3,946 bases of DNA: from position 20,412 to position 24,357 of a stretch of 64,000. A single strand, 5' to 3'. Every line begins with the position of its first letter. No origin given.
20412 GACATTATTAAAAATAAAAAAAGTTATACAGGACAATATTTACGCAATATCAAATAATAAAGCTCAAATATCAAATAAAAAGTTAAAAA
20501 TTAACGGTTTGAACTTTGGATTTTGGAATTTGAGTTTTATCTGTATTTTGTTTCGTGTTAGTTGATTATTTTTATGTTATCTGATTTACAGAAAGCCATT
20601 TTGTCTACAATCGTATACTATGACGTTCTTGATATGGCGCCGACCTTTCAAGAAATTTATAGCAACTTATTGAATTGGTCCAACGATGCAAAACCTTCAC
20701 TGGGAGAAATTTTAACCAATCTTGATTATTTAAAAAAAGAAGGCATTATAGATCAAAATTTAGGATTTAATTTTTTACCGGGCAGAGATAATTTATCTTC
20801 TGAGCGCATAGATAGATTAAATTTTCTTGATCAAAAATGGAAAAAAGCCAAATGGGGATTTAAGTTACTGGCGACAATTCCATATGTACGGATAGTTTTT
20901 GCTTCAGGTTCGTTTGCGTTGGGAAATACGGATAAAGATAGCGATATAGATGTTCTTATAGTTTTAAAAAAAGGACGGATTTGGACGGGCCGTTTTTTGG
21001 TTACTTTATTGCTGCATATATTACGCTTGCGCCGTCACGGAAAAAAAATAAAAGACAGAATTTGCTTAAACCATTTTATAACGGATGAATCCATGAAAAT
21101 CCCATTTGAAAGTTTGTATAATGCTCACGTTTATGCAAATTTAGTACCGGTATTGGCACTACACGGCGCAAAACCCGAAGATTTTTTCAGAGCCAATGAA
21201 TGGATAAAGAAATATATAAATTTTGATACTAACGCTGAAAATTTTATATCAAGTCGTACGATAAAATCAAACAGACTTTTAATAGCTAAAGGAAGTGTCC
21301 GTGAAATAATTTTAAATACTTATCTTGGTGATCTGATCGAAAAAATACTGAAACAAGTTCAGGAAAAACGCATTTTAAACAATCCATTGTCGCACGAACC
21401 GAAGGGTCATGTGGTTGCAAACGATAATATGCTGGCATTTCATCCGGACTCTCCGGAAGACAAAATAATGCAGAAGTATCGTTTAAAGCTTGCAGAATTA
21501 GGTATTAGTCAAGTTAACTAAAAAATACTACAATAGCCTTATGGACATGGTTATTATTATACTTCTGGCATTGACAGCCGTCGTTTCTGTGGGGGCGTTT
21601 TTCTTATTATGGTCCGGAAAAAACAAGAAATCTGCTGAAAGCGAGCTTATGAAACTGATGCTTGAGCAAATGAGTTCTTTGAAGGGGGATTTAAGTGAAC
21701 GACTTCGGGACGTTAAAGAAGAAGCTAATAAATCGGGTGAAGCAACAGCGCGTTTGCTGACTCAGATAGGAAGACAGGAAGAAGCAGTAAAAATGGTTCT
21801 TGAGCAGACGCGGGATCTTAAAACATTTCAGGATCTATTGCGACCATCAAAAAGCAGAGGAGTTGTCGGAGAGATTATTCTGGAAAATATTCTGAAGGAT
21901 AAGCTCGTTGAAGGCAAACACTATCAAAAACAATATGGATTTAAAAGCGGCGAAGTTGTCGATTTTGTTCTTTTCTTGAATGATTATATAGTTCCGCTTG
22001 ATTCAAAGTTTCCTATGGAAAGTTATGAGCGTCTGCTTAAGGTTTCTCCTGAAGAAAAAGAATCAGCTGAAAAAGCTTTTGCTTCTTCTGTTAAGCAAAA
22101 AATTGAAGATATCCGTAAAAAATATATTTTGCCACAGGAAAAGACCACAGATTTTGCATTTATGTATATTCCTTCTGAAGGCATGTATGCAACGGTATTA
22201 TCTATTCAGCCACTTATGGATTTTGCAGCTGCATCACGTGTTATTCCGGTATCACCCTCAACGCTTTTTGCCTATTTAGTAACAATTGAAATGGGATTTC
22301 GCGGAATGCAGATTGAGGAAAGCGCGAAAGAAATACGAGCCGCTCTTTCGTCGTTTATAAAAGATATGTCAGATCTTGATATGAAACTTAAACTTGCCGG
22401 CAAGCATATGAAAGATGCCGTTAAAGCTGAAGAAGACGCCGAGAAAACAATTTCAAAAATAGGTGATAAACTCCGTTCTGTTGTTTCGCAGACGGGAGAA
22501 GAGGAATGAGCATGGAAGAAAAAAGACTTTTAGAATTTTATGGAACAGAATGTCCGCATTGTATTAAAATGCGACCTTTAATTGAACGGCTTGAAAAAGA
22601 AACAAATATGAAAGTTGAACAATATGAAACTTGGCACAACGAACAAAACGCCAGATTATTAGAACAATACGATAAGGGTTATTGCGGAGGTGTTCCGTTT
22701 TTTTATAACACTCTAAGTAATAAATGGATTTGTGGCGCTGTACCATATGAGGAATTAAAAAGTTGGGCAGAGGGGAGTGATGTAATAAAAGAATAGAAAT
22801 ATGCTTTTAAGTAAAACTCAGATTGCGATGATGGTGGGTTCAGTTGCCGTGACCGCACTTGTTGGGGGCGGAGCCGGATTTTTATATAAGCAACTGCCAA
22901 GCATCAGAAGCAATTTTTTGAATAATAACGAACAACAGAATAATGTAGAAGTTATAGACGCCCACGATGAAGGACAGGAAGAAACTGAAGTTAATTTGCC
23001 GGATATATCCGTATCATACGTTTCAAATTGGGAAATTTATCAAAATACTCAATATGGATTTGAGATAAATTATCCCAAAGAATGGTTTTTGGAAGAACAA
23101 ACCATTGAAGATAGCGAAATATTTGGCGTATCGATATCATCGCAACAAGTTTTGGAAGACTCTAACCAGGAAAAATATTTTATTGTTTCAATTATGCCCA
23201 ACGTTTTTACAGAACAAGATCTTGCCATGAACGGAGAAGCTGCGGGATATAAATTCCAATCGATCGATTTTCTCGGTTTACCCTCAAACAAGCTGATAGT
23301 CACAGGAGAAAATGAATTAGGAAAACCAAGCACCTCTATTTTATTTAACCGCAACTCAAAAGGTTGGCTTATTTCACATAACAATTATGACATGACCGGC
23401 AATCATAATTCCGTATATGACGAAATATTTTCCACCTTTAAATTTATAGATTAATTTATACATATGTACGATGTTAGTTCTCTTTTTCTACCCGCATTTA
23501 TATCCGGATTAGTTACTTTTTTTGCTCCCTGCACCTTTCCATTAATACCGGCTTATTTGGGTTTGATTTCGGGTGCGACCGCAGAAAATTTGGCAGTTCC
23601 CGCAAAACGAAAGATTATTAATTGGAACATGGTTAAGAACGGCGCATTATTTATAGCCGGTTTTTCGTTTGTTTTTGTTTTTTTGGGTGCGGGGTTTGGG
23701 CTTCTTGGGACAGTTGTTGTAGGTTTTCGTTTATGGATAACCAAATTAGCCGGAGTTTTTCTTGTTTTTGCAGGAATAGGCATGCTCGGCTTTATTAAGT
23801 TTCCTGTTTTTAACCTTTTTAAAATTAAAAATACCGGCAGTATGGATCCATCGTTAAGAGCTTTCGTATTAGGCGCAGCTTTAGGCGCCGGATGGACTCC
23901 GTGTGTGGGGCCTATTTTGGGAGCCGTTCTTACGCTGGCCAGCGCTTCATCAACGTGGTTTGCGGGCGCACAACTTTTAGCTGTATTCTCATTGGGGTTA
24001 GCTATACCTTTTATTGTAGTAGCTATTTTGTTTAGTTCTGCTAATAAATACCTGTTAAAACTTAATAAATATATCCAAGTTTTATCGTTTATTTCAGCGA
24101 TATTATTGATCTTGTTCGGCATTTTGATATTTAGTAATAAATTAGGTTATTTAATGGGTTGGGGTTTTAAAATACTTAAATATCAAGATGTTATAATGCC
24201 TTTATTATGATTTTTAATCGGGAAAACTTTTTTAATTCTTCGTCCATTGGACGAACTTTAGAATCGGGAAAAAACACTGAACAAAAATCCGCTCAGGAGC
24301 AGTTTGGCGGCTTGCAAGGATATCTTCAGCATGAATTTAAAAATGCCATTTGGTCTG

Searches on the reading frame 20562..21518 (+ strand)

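Call 42: search_protein_families(library=pfam, proteins=[window:20562-21518:+], max_evalue=0.0001)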
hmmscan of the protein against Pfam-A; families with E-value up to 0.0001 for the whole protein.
window:20562-21518:+ (319 aa): 1 family
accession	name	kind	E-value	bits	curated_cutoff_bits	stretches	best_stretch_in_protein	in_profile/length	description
PF01909.29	NTP_transf_2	-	1.6e-06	28.8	21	1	112-149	17-47/93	Nucleotidyltransferase domain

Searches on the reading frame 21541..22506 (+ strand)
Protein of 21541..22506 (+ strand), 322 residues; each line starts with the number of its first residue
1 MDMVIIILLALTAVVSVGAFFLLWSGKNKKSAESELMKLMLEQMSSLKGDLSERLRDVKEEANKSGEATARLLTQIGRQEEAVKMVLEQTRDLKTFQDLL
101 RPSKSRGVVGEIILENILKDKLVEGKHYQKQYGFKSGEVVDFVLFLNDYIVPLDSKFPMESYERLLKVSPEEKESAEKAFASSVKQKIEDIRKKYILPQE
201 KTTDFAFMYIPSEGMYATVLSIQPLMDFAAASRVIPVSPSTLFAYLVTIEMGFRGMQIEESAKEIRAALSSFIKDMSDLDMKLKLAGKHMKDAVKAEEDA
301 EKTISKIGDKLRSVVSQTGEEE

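Call 42: search_protein_families(library=pfam, proteins=[window:21541-22506:+], max_evalue=0.0001)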
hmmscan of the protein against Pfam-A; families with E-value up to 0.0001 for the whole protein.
window:21541-22506:+ (322 aa): 1 family
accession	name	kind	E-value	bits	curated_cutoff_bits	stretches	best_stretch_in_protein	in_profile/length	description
PF02646.22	RmuC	-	6.1e-54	183.5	26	1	43-314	2-281/291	RmuC family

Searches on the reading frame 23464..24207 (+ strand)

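Call 29: search_protein_families(library=pfam, proteins=[window:23464-24207:+], max_evalue=0.001)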
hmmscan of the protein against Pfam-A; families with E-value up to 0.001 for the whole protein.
window:23464-24207:+ (248 aa): 2 families
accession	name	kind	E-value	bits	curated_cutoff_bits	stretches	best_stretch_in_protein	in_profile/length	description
PF02683.22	DsbD_TM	-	6.1e-13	49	27.1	1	10-223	6-215/219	Cytochrome C biogenesis protein transmembrane domain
PF13386.12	DsbD_2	-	5.3e-07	30.2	24.9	1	55-220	34-198/199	Cytochrome C biogenesis protein transmembrane region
